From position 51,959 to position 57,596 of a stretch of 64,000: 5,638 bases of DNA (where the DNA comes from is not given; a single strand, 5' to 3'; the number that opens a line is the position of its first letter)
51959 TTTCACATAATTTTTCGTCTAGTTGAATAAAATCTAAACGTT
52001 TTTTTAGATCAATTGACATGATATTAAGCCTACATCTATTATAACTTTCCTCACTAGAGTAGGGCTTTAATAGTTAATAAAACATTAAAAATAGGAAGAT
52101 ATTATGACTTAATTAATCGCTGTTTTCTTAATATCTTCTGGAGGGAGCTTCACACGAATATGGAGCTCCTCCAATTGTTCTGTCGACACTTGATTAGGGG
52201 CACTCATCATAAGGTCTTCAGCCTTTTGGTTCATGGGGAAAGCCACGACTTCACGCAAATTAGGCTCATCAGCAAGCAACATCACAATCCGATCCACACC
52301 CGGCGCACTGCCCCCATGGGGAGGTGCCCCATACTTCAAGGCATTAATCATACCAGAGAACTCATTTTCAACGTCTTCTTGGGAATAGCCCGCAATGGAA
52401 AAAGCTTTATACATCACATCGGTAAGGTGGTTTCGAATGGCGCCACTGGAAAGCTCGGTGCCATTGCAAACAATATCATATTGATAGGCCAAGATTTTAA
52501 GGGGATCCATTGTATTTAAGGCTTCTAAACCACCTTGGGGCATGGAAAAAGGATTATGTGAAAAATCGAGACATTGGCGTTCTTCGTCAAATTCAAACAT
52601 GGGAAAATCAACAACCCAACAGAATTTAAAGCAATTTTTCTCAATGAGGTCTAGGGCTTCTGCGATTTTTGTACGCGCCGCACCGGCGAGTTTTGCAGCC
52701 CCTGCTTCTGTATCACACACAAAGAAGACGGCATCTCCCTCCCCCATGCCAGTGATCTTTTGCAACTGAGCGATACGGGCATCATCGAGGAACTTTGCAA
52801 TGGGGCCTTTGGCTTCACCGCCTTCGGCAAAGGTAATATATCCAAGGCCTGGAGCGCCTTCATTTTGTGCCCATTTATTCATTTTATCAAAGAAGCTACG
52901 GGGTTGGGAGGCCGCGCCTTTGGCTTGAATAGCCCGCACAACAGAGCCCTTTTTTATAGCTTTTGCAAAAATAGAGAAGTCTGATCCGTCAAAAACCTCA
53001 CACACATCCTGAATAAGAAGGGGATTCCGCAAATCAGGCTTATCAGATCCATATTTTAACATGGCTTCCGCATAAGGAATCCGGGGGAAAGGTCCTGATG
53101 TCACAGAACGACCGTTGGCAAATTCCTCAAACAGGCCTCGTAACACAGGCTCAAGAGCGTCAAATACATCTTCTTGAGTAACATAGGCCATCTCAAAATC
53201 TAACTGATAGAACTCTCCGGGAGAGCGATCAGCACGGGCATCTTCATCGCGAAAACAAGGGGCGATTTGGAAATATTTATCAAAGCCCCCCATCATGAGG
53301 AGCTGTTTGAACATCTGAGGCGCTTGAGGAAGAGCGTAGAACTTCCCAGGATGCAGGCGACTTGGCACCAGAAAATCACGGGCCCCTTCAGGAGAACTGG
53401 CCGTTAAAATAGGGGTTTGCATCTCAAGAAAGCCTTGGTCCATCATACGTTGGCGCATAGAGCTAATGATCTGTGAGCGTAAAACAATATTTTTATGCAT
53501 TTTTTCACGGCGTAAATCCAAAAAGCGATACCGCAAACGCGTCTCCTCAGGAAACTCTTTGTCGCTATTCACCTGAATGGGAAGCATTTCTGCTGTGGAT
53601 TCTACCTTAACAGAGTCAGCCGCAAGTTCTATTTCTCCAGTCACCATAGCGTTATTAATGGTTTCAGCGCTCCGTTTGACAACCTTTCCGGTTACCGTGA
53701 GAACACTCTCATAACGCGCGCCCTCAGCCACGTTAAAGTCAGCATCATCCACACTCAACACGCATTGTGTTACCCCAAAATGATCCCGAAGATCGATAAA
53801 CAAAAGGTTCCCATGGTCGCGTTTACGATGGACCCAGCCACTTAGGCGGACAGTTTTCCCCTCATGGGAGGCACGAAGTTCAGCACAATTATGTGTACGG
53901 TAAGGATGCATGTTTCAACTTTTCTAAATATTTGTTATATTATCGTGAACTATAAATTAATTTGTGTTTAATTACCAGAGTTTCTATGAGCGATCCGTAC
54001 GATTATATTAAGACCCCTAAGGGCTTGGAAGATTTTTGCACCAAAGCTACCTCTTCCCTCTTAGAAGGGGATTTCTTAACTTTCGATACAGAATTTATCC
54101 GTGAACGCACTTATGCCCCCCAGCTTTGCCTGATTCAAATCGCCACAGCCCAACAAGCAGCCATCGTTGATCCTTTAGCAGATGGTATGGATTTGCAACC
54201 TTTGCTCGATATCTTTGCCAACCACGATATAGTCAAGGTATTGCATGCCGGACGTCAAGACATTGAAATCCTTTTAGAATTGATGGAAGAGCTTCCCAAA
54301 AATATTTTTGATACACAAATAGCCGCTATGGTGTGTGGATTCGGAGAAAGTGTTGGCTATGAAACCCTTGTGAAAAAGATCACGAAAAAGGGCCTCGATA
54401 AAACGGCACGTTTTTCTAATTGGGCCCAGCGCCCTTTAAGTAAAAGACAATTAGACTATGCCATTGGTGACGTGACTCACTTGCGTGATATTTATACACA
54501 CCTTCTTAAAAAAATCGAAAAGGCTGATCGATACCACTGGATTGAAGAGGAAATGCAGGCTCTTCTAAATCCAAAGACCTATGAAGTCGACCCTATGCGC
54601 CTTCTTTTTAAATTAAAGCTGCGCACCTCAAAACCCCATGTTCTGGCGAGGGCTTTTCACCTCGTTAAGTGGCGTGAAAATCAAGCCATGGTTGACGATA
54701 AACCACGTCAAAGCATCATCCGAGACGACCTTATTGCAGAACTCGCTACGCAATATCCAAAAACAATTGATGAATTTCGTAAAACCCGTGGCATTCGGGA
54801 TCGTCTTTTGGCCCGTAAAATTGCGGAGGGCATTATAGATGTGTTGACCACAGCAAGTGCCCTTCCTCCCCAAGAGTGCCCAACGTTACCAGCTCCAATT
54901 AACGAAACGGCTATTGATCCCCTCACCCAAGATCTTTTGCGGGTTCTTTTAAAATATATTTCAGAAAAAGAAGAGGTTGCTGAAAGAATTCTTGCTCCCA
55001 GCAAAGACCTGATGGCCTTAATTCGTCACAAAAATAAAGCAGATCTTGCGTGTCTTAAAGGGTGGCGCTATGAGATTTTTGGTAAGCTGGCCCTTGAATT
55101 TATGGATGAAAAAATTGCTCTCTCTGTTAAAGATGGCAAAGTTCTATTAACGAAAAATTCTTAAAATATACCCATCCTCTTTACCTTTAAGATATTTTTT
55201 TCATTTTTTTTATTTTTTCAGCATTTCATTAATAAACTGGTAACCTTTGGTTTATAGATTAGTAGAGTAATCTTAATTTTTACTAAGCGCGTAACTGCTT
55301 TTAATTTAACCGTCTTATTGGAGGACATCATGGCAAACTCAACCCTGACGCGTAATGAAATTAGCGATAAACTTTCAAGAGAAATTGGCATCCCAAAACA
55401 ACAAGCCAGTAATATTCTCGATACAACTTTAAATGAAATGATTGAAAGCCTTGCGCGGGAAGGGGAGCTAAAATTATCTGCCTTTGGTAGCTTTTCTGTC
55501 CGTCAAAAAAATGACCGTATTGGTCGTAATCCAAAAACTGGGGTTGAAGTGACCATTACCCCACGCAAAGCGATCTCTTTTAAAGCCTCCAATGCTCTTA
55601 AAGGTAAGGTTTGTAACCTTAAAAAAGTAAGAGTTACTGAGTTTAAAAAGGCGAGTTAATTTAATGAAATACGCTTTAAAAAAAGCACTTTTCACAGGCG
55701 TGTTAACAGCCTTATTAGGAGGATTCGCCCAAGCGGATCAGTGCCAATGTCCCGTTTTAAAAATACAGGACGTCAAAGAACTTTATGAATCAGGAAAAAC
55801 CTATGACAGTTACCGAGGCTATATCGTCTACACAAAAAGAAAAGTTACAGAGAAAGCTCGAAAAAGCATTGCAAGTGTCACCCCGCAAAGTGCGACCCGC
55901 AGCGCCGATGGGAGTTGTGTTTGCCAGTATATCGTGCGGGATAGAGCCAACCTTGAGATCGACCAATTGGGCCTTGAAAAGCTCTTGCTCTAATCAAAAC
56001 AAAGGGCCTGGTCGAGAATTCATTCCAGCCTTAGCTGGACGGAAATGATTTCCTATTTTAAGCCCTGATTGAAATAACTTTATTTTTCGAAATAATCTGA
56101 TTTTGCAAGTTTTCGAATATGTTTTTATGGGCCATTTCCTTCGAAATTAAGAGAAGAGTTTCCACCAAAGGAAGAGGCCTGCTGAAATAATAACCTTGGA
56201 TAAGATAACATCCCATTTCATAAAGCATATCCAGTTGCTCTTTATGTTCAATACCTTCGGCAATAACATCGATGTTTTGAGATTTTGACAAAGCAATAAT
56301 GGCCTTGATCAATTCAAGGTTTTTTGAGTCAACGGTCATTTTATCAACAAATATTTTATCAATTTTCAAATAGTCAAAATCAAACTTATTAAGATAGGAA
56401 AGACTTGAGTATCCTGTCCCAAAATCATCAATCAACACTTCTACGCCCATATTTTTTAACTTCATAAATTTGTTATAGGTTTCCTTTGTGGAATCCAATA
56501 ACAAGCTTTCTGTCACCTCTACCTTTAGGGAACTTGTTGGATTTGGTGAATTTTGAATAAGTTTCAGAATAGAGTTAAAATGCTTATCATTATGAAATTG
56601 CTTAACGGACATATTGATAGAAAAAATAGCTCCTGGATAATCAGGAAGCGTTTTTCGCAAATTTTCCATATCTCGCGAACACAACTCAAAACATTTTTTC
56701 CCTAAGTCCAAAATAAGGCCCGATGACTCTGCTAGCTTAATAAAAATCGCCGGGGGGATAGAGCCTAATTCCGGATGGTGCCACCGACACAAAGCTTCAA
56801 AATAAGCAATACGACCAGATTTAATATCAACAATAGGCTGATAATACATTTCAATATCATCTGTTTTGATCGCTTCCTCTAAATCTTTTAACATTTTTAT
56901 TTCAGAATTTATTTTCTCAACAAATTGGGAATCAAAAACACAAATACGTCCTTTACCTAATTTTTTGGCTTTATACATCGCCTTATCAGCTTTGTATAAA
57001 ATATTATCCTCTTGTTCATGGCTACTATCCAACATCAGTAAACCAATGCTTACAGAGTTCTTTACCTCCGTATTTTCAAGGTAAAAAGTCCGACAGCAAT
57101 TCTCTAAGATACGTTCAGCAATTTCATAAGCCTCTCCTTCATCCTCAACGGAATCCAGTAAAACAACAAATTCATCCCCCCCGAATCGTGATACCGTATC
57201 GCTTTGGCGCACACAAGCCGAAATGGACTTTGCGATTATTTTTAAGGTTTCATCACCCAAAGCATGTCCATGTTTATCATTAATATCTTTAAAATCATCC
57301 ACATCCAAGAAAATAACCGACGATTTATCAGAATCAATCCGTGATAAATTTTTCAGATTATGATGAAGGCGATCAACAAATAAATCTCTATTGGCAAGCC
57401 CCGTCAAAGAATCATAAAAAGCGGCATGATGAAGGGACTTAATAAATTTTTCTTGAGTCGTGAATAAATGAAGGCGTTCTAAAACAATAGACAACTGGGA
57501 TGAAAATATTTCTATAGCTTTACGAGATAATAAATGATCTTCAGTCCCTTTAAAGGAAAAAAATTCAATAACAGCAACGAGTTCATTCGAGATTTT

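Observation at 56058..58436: Globin-like/GAF-GGDEF-EAL enzyme: the likely c-di-GMP source for the cassette at 19260-23062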

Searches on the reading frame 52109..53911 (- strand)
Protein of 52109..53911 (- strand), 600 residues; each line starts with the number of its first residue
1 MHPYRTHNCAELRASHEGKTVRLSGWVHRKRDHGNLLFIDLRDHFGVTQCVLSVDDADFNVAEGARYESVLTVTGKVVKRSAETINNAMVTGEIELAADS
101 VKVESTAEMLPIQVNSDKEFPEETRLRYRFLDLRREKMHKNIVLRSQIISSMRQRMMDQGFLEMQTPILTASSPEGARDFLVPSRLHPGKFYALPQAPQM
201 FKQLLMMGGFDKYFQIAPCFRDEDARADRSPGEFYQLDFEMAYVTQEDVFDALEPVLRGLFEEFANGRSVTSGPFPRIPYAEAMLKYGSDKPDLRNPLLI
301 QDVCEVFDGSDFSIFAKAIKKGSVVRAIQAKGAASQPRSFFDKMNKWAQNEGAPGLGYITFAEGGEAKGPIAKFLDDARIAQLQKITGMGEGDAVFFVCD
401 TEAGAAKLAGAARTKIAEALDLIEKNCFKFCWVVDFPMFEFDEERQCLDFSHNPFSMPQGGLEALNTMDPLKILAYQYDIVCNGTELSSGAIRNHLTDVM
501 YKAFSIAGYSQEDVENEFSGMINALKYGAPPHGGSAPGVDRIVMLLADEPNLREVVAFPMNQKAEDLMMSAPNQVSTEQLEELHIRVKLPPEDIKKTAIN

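Call 7: search_protein_families(library=pfam, proteins=[window:52109-53911:-], max_evalue=0.01)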
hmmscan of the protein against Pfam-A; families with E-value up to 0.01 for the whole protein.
window:52109-53911:- (600 aa): 3 families
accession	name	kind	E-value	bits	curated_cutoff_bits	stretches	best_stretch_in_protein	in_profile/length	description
PF00152.25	tRNA-synt_2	-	2.3e-110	368.9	25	1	122-562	2-308/308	tRNA synthetases class II (D, K and N)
PF02938.19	GAD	-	1.1e-17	64.5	23.4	1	315-407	1-93/95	GAD domain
PF01336.31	tRNA_anti-codon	-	2.8e-15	56.4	27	1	21-103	1-74/75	OB-fold nucleic acid binding domain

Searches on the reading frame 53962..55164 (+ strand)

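Call 65: search_protein_families(library=pfam, proteins=[window:53962-55164:+], max_evalue=0.001)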
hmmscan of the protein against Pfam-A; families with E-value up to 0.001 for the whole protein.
window:53962-55164:+ (400 aa): 2 families
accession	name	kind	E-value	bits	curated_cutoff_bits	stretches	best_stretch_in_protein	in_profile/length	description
PF01612.26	DNA_pol_A_exo1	-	1.6e-39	135.9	23.6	1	14-186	2-173/173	3'-5' exonuclease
PF00570.28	HRDC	-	1.6e-10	41.2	23.8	1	230-294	4-67/68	HRDC domain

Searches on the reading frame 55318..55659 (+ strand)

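Call 65: search_protein_families(library=pfam, proteins=[window:55318-55659:+], max_evalue=0.001)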
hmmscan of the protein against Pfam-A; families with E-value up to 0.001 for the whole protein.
window:55318-55659:+ (113 aa): 2 families
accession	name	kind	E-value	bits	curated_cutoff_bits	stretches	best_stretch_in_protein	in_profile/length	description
PF00216.26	Bac_DNA_binding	-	2.1e-25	89.2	22.4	1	10-98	1-89/90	Bacterial DNA-binding protein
PF18291.6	HU-HIG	-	8.7e-06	26.2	26.2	1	4-100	26-120/125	HU domain fused to wHTH, Ig, or Glycine-rich motif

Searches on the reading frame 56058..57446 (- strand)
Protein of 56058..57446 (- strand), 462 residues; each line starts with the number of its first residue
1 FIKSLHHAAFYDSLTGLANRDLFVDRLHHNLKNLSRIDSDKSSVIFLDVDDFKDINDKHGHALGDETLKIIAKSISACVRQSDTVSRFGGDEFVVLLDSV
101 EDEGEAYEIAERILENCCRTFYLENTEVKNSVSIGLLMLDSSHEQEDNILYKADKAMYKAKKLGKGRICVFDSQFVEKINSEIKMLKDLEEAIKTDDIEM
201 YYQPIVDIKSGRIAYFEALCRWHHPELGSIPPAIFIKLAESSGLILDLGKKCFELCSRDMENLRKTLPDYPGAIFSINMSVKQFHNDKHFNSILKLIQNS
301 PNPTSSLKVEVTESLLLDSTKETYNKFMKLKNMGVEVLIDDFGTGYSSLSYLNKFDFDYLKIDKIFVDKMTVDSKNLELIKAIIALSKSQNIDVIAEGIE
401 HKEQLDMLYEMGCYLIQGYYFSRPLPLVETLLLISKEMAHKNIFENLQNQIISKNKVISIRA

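Call 41: search_solved_structures(query=window:56058-57446:-, max_evalue=1e-20, show_alignments=2)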
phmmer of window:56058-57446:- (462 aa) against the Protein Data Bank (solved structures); distinct sequences matched with E-value up to 1e-20: 46.
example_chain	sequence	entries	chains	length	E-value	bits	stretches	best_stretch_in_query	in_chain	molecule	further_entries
4rnh_A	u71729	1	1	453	5.7e-88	298.6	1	6-433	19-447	Motility regulator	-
4rnf_A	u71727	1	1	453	1.4e-86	294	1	6-433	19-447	Motility regulator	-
5m3c_A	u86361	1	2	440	2.7e-86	293.1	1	10-427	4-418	Diguanylate cyclase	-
9cmf_A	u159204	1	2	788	1.2e-57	198.7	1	9-429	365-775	Oxygen sensor protein DosP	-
9clo_A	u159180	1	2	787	1.2e-57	198.7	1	9-429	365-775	Oxygen sensor protein DosP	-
9bgv_A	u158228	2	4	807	1.2e-57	198.7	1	9-429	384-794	Oxygen sensor protein DosP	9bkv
9cdr_A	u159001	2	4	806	1.3e-57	198.6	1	9-429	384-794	Oxygen sensor protein DosP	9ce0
4rni_A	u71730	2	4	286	6.5e-49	169.9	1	182-433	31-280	Motility regulator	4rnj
5xgb_A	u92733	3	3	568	2.7e-48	167.9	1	5-427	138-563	Uncharacterized protein | Uncharacterized protein PA0861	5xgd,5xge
4hu3_A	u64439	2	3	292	5.3e-48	166.9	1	169-429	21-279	Oxygen sensor protein DosP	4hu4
8arv_A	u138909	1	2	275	1.4e-47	165.5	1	184-430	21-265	Bifunctional diguanylate cyclase/phosphodiesterase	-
4hjf_A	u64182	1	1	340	6.6e-43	150.1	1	148-426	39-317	GGDEF family protein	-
5m1t_A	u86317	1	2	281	6.7e-43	150.1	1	181-431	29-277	MucR Phosphodiesterase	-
4y9o_A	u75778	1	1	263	9.4e-43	149.6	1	188-431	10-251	PA3825-EAL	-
2r6o_A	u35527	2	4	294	1e-42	149.5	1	188-427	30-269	Putative diguanylate cyclase/phosphodiesterase (GGDEF & EAL domains) | PUTATIVE DIGUANYLATE CYCLASE/PHOSPHODIESTERASE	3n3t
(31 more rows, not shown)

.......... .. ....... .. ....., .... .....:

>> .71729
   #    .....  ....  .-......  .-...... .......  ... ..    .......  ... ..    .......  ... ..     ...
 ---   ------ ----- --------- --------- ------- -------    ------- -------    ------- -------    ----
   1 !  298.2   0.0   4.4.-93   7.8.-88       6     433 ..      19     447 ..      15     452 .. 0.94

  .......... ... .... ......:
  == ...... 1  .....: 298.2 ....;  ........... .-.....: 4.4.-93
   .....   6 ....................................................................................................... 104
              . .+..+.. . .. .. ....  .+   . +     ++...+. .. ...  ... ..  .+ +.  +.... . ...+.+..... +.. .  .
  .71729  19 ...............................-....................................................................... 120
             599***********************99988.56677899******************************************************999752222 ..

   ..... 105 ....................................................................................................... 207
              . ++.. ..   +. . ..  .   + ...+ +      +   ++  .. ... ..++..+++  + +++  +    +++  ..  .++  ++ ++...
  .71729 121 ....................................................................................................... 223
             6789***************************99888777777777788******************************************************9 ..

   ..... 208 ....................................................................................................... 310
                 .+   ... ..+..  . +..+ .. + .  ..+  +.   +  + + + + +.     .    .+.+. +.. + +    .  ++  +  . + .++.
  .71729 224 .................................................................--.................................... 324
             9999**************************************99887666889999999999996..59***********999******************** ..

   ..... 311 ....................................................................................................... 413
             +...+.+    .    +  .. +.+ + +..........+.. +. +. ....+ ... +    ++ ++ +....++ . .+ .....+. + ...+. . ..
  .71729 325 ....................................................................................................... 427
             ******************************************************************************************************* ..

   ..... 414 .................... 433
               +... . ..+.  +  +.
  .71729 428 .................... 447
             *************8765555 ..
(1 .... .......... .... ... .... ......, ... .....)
